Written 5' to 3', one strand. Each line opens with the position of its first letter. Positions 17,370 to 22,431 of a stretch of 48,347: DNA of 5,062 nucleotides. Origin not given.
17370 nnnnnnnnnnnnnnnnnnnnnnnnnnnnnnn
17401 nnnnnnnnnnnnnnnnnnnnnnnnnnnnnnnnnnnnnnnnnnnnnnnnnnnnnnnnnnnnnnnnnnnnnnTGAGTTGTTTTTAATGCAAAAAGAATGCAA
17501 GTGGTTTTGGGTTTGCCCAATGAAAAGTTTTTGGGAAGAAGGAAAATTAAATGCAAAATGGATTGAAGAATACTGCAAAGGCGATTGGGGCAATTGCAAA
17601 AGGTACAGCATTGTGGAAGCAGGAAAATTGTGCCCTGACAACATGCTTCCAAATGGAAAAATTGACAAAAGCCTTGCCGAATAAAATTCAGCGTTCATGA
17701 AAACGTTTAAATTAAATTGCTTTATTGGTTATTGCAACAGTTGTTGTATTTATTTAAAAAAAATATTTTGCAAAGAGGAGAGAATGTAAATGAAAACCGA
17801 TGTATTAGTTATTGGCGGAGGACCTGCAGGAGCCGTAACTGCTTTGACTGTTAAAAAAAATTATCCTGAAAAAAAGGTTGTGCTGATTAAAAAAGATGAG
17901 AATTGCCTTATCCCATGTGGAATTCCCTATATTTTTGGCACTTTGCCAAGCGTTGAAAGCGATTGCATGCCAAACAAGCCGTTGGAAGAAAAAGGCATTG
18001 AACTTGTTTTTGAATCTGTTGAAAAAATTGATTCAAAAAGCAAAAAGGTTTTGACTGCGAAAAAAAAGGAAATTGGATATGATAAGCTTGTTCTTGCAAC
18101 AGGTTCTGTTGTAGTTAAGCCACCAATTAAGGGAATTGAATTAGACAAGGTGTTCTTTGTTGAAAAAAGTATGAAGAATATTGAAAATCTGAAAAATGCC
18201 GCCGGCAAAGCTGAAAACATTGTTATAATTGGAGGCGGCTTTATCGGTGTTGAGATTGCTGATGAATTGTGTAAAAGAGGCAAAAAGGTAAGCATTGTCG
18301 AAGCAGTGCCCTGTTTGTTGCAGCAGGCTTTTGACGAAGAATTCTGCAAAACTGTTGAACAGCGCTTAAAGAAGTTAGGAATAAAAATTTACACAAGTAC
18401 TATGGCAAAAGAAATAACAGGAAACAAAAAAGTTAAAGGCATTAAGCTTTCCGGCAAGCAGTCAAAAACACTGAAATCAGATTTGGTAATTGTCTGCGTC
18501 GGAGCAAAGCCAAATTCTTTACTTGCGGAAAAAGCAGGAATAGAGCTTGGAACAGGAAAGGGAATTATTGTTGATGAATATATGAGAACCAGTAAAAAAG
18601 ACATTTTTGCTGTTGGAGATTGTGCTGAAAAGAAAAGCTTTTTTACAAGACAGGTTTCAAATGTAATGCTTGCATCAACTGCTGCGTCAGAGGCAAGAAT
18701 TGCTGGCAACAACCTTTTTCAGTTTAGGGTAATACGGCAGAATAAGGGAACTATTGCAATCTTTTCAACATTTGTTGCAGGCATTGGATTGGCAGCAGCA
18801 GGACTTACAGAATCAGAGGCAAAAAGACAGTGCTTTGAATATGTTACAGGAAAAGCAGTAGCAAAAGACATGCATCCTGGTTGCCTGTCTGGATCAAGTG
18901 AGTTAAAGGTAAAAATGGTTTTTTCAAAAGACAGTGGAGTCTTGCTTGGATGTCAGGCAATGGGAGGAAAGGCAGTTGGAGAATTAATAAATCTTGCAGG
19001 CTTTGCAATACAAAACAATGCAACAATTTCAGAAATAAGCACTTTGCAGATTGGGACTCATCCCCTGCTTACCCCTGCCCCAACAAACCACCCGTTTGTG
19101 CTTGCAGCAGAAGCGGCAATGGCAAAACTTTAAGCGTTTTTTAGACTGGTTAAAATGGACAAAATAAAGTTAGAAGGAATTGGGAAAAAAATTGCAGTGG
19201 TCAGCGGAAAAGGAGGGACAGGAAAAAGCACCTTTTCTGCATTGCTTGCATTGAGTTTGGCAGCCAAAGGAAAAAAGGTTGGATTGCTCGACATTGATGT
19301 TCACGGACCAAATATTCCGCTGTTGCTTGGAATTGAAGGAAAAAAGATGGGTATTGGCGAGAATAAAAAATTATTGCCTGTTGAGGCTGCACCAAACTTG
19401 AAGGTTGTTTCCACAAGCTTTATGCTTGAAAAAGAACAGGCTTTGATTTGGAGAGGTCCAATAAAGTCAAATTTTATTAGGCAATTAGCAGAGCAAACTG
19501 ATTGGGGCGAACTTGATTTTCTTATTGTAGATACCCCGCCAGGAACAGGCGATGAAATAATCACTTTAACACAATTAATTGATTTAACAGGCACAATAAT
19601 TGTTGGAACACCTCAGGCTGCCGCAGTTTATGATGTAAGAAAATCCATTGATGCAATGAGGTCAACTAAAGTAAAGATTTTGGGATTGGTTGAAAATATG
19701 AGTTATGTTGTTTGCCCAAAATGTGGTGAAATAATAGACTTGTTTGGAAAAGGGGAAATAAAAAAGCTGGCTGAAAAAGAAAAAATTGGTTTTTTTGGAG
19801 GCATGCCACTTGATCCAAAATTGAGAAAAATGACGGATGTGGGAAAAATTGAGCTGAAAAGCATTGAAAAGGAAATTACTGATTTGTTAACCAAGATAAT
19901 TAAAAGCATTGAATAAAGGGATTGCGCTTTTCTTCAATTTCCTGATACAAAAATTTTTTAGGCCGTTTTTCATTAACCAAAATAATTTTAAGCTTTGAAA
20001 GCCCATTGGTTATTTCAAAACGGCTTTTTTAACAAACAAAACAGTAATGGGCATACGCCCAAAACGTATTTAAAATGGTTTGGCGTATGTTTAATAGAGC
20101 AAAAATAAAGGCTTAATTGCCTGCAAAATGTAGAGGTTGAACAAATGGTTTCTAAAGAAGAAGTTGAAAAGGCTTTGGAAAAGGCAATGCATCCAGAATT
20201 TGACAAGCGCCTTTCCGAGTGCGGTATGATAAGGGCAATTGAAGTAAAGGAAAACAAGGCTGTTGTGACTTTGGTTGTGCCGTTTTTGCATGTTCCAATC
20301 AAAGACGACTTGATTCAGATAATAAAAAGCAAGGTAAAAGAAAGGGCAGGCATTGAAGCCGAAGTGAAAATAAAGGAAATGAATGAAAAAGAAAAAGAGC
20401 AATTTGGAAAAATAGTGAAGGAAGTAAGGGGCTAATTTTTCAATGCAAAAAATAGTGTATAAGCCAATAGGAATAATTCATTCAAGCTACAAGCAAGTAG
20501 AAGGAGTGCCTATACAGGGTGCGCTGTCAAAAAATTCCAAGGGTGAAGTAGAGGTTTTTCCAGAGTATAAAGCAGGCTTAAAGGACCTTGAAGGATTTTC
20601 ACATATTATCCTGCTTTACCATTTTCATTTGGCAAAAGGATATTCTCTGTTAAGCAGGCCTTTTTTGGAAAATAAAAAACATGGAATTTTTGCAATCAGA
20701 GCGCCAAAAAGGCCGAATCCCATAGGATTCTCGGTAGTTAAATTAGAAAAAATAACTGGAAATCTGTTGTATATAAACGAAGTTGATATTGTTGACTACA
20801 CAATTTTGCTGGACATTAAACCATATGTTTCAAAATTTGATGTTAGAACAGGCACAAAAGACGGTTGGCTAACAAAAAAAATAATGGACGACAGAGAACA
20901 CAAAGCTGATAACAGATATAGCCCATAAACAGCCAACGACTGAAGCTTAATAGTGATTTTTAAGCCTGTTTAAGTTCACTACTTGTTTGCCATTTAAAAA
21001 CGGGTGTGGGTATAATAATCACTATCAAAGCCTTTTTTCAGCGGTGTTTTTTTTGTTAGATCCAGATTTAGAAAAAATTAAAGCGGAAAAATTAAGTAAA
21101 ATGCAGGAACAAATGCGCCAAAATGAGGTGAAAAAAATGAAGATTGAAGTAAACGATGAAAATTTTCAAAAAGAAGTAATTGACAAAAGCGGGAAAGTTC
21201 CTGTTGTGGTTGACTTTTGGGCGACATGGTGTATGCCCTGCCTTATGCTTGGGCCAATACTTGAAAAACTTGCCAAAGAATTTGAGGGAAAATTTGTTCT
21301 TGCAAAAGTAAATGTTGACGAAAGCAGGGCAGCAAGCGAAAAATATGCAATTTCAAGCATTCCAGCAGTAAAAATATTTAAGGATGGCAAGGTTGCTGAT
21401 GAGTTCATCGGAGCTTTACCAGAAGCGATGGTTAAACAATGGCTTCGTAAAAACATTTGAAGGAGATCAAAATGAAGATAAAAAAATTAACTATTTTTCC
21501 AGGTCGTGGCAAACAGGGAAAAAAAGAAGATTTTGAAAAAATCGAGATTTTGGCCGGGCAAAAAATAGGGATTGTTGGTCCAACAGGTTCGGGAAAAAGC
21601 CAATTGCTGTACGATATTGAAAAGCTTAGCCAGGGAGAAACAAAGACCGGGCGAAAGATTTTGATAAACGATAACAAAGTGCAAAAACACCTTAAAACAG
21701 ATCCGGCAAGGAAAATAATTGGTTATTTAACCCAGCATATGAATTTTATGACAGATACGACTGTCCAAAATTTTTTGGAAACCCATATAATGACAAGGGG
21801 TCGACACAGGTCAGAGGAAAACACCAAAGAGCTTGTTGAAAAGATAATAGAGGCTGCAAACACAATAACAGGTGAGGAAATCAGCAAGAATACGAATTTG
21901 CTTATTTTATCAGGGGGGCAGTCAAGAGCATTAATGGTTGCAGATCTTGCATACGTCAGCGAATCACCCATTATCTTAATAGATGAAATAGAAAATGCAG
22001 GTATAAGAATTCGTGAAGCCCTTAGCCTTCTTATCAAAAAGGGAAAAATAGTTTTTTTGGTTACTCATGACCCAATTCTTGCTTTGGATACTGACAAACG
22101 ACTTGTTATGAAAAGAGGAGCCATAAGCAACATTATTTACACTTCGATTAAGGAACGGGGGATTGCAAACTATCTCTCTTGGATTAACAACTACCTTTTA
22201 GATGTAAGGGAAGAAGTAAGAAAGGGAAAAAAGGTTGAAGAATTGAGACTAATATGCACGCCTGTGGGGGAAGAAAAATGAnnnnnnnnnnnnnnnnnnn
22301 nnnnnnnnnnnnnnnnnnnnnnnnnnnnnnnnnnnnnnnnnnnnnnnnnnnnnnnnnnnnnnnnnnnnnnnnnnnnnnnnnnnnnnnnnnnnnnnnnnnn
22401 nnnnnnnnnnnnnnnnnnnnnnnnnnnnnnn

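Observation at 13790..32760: ~19-kb plus-strand island of Fe-S / metal / thiol-redox genes built around four NifX-like domains, paired MinD-[4Fe-4S] ATPases, DUF134 and DUF5320, with no nitrogenase in sight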

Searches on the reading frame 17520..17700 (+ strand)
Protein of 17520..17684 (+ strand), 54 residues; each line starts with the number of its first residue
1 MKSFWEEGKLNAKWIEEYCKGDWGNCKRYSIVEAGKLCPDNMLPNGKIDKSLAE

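Call 4: search_protein_families(library=pfam, max_evalue=0.01, proteins=[window:17551-17700:+])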
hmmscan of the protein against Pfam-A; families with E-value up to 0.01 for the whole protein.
window:17551-17700:+ (49 aa): 0 families

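Call 51: search_protein_families(library=pfam, max_evalue=0.05, proteins=[window:17520-17684:+])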
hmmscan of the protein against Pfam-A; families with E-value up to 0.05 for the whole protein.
window:17520-17684:+ (54 aa): 0 families

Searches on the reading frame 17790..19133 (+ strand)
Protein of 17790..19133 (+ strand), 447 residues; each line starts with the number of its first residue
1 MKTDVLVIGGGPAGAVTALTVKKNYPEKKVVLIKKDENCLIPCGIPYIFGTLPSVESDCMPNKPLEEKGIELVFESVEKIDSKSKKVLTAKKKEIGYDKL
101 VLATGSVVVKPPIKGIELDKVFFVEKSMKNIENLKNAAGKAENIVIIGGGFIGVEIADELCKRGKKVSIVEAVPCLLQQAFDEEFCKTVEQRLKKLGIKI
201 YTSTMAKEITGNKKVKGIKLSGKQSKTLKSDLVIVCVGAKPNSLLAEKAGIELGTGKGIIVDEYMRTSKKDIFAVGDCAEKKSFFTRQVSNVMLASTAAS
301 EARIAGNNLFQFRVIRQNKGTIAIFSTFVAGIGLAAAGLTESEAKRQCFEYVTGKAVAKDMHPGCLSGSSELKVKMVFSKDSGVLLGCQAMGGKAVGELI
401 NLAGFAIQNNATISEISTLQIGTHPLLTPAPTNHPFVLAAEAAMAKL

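Call 5: search_protein_families(library=pfam, max_evalue=0.01, proteins=[window:17790-19133:+])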
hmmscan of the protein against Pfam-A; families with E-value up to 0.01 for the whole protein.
window:17790-19133:+ (447 aa): 20 families
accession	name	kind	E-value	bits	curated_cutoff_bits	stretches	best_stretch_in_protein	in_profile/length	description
PF07992.20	Pyr_redox_2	-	3.2e-68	230.7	26.1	1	4-302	2-291/291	Pyridine nucleotide-disulphide oxidoreductase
PF00070.33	Pyr_redox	-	9.7e-23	80.9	22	1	143-221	1-80/82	Pyridine nucleotide-disulphide oxidoreductase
PF02852.28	Pyr_redox_dim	-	9.9e-17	61.6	25.3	1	327-432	4-107/110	Pyridine nucleotide-disulphide oxidoreductase, dimerisation domain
PF01266.30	DAO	-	1.7e-16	61.1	27.9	2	144-172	2-30/353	FAD dependent oxidoreductase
PF13738.12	Pyr_redox_3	-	3.8e-16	59.6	30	1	74-276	101-305/305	Pyridine nucleotide-disulphide oxidoreductase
PF03486.20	HI0933_like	-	1.6e-10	41.3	50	1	4-37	2-33/244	HI0933-like protein Rossmann domain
PF00890.30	FAD_binding_2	-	4.3e-08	33.2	20.4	1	4-38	1-33/414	FAD binding domain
PF01494.25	FAD_binding_3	-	1.1e-07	31.9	22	0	2-20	1-19/349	FAD binding domain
PF01134.28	GIDA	-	1.8e-07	31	22.1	0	4-35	1-30/391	Glucose inhibited division protein A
PF13450.12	NAD_binding_8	-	3.8e-07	30.7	21.9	0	146-174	1-29/68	NAD(P)-binding Rossmann-like domain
PF02254.24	TrkA_N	-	7.8e-07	29.9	23.8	0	144-184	1-41/116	TrkA-N domain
PF13454.12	NAD_binding_9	-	2.1e-06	28.2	21.8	0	145-170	1-30/155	FAD-NAD(P)-binding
PF12831.13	FAD_oxidored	-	2.7e-06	27.4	27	0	4-36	1-31/416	FAD dependent oxidoreductase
PF05834.18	Lycopene_cycl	-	6.5e-06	25.9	23.4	0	4-41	1-38/380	Lycopene cyclase protein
PF01946.23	Thi4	-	2.8e-05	23.9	26.2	0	1-35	16-49/235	Thi4 family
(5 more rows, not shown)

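Call 50: search_protein_families(library=ncbifam, max_evalue=0.001, proteins=[window:17790-19133:+])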
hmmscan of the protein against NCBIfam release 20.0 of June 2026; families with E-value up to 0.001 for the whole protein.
window:17790-19133:+ (447 aa): 100 families (the best 25 are shown)
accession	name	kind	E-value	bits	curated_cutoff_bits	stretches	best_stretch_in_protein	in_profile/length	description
TIGR03385.1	CoA_CoA_reduc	equivalog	3.4e-72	243.6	578.8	1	5-425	2-426/439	CoA-disulfide reductase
NF007123.0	PRK09564.1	equivalog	3.6e-72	243.4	458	1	5-422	3-424/444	CoA-disulfide reductase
NF046103.1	NOXase_Strep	equivalog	5.1e-64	216.9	600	1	5-421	2-421/442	H2O-forming NADH oxidase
TIGR01350.1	lipoamide_DH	equivalog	2.7e-53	181.3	408.8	1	68-428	102-444/461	dihydrolipoyl dehydrogenase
TIGR02374.1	nitri_red_nirB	equivalog_domain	7.5e-49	166.8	578.35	1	66-284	65-283/794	nitrite reductase large subunit NirB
NF045765.1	PhenlGlyoxDHPadH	equivalog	7.7e-47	160.1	475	1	2-328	2-326/416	NADH-dependent phenylglyoxylate dehydrogenase subunit epsilon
NF003437.0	PRK04965.1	equivalog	9e-46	156.6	392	1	69-299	72-295/378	NADH:flavorubredoxin reductase NorW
NF004943.0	PRK06292.2-1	equivalog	4.2e-39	134.6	432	1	66-426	98-443/456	dihydrolipoyl dehydrogenase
TIGR02053.1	MerA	equivalog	5.2e-39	134.5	454.45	1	84-417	115-433/465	mercury(II) reductase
NF004945.0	PRK06292.2-3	equivalog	2.1e-37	129.1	494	1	63-428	99-442/457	dihydrolipoyl dehydrogenase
NF042949.2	3PPDioc_HcaD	equivalog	2.2e-37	128.7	450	1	4-313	3-309/386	3-phenylpropionate/cinnamic acid dioxygenase ferredoxin--NAD(+) reductase subunit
NF004991.0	PRK06370.1-3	subfamily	4.8e-37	127.7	620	1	83-419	151-469/509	FAD-containing oxidoreductase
NF010037.0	PRK13512.1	equivalog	1.1e-36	126.7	394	1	4-425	3-421/438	CoA-disulfide reductase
NF041853.1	hythiocyan_redase_MerA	equivalog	1.3e-35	123.1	650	1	90-428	115-431/440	hypothiocyanous acid reductase MerA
NF011565.0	PRK14989.1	subfamily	6.6e-35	120.4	883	1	67-311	71-315/847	nitrite reductase large subunit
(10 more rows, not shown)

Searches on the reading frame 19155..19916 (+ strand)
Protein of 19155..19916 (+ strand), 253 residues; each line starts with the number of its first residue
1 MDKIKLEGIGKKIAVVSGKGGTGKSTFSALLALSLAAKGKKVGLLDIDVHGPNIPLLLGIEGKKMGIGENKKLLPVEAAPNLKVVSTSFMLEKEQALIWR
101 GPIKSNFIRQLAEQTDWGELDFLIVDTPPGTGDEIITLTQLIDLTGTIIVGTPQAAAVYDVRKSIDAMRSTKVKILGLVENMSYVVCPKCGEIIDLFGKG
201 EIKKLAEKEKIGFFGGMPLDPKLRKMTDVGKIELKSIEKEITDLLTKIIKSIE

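Call 5: search_protein_families(library=pfam, max_evalue=0.01, proteins=[window:19155-19916:+])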
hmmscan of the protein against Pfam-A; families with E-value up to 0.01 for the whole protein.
window:19155-19916:+ (253 aa): 13 families
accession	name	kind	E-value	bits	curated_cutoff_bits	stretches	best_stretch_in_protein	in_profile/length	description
PF10609.15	ParA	-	3.6e-88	295.6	27.1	1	9-252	2-245/246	NUBPL iron-transfer P-loop NTPase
PF01656.29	CbiA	-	9.3e-13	48.7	25.4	1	13-179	1-79/125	CobQ/CobB/MinD/ParA nucleotide binding domain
PF13614.12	AAA_31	-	1.3e-11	45.2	27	1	11-165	2-161/177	AAA domain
PF09140.17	MipZ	-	6.5e-08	32.6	20.7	1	13-139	3-118/262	ATPase MipZ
PF02374.21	ArsA_ATPase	-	2.1e-07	30.9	24.3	1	12-48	2-38/305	Anion-transporting ATPase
PF25199.1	nSTAND_NTPase5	-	7.5e-05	23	34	1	10-46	40-77/145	Novel STAND NTPase 5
PF16575.11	CLP1_P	-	0.00037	20.8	26.6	1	18-52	1-35/188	mRNA cleavage and polyadenylation factor CLP1 P-loop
PF00142.24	Fer4_NifH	-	0.00048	20.1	25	1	12-48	2-37/271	4Fe-4S iron sulfur cluster binding proteins, NifH/frxC family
PF03308.22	MeaB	-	0.0038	16.7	23.1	1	16-49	38-71/273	Methylmalonyl Co-A mutase-associated GTPase MeaB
PF13500.12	AAA_26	-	0.0045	17.3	27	0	137-225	122-196/198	AAA domain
PF13481.12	AAA_25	-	0.0079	16.3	27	0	11-43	33-65/195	AAA domain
PF01935.23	DUF87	-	0.0082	16.7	23.2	0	11-51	24-62/220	Helicase HerA, central domain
PF07015.17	VirC1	-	0.01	15.7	24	0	13-50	4-41/231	VirC1 protein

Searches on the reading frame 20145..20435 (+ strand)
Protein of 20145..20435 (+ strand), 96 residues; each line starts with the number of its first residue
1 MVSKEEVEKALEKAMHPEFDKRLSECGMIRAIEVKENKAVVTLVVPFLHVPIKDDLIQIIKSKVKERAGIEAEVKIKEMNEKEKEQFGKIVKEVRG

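Call 5: search_protein_families(library=pfam, max_evalue=0.01, proteins=[window:20145-20435:+])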
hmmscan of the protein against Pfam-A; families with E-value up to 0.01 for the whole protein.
window:20145-20435:+ (96 aa): 1 family
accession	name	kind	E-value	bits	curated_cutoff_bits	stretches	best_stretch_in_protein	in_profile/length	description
PF01883.24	FeS_assembly_P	-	5.2e-07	30.3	23.5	1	4-70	1-69/73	Iron-sulfur cluster assembly protein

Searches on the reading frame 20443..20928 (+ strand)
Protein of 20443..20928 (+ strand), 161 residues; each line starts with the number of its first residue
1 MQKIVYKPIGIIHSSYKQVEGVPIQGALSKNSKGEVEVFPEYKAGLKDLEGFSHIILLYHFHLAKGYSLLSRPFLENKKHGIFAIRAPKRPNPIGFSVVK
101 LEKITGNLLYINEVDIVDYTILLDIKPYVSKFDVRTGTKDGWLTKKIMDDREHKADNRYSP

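Call 5: search_protein_families(library=pfam, max_evalue=0.01, proteins=[window:20443-20928:+])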
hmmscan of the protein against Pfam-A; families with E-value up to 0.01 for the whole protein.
window:20443-20928:+ (161 aa): 1 family
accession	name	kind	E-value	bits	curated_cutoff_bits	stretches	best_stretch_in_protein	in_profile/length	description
PF01980.22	TrmO_N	-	1.7e-40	138.3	26.8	1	21-133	1-116/116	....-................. O N-terminal domain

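Call 50: search_protein_families(library=ncbifam, max_evalue=0.001, proteins=[window:20443-20928:+])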
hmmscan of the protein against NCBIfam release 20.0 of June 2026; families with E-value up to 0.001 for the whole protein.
window:20443-20928:+ (161 aa): 1 family
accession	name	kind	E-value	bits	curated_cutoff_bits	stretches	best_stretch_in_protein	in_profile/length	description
TIGR00104.1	tRNA_TsaA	equivalog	3.7e-39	134.2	93.25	1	2-134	2-137/143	tRNA (N6-threonylcarbamoyladenosine(37)-N6)-methyltransferase TrmO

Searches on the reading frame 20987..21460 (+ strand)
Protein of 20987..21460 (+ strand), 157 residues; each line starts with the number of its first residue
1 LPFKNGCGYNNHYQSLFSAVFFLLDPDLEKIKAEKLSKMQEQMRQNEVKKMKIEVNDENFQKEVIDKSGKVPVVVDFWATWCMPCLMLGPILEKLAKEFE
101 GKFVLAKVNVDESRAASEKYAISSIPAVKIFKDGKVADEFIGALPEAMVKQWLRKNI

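Call 5: search_protein_families(library=pfam, max_evalue=0.01, proteins=[window:20987-21460:+])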
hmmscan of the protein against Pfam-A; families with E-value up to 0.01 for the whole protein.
window:20987-21460:+ (157 aa): 8 families
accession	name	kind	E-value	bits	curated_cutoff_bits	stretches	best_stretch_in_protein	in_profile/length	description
PF00085.26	Thioredoxin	-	1.4e-27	96.1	23.5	1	53-154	3-102/103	Thioredoxin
PF13098.12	Thioredoxin_2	-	2.6e-06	28.2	27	1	69-153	4-104/104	Thioredoxin-like domain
PF13905.12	Thioredoxin_8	-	4.1e-06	27.5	27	1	72-121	3-54/94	Thioredoxin-like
PF00578.27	AhpC-TSA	-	0.00026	21.4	26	1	55-116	10-73/124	AhpC/TSA family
PF14595.12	Thioredoxin_9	-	0.00069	20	25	1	36-147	8-120/129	Thioredoxin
PF04756.19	OST3_OST6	-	0.0031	17.4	27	1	49-133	9-104/294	OST3 / OST6 family, transporter family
PF13899.12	Thioredoxin_7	-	0.0041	17.6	27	0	70-131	17-81/83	Thioredoxin-like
PF08534.16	Redoxin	-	0.0043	17.3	26.6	0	70-112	29-72/148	Redoxin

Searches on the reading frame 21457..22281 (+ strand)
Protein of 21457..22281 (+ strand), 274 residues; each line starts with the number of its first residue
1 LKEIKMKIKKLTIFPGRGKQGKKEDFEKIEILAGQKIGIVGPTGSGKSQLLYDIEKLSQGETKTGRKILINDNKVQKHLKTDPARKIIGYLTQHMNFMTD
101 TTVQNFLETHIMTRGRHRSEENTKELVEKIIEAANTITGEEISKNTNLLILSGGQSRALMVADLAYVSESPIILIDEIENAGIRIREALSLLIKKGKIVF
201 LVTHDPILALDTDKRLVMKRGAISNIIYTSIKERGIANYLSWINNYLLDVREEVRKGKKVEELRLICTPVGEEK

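Call 5: search_protein_families(library=pfam, max_evalue=0.01, proteins=[window:21457-22281:+])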
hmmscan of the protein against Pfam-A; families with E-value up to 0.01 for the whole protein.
window:21457-22281:+ (274 aa): 2 families
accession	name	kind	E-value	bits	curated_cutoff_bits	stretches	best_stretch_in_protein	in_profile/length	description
PF00005.33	ABC_tran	-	2.2e-15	57.9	25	1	30-177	7-134/137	ABC transporter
PF02463.25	SMC_N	-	7.6e-05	22.7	40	1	36-181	26-170/220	RecF/RecN/SMC N terminal domain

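Call 50: search_protein_families(library=ncbifam, max_evalue=0.001, proteins=[window:21457-22281:+])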
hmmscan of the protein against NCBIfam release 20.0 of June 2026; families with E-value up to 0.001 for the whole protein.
window:21457-22281:+ (274 aa): 113 families (the best 25 are shown)
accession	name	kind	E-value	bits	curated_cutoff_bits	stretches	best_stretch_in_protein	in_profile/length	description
TIGR03608.1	L_ocin_972_ABC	subfamily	5.2e-17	62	254.85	1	28-215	18-203/206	putative bacteriocin export ABC transporter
TIGR02857.1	CydD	equivalog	2.8e-14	53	435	1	27-217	341-528/529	thiol reductant ABC exporter subunit CydD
TIGR00972.1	3a0107s01c2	equivalog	2.7e-13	49.8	343.2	1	28-223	21-221/248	phosphate ABC transporter ATP-binding protein PstB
NF038007.1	ABC_ATP_DarD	equivalog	4.7e-13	49.1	375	1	29-222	26-217/218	darobactin export ABC transporter ATP-binding protein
TIGR00968.1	3a0106s01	subfamily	1.1e-12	47.9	342.75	1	28-226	20-212/237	sulfate ABC transporter ATP-binding protein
TIGR04521.1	ECF_ATPase_2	equivalog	2.7e-12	46.4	330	1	29-224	26-224/279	energy-coupling factor transporter ATPase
TIGR02203.1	MsbA_lipidA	equivalog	3e-12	45.8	602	1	28-223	353-546/572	lipid A export permease/ATP-binding protein MsbA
TIGR04406.1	LPS_export_lptB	equivalog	6.1e-12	45.3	240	1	29-178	22-162/239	LPS export ABC transporter ATP-binding protein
NF008364.0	PRK11160.1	equivalog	7.9e-12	44.5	630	1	28-225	360-554/575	heme ABC transporter ATP-binding protein/permease CydC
TIGR03375.1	type_I_sec_LssB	subfamily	7.9e-12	44.3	693.1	1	28-223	487-679/696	type I secretion system permease/ATPase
TIGR02315.1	ABC_phnC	equivalog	1.3e-11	44.4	266.1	1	28-177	22-171/243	phosphonate ABC transporter ATP-binding protein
NF008653.0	PRK11650.1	subfamily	2e-11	43.5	432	1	29-226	25-216/357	sn-glycerol-3-phosphate ABC transporter ATP-binding protein UgpC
TIGR02770.1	nickel_nikD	equivalog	4.6e-11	42.5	318.7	1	30-223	8-204/230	nickel import ATP-binding protein NikD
NF008379.0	PRK11174.1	equivalog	5.5e-11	41.8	684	1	3-224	347-562/588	heme ABC transporter permease/ATP-binding protein CydD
TIGR01277.1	thiQ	equivalog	5.9e-11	42.4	245.05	1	29-224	19-208/213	thiamine ABC transporter ATP-binding protein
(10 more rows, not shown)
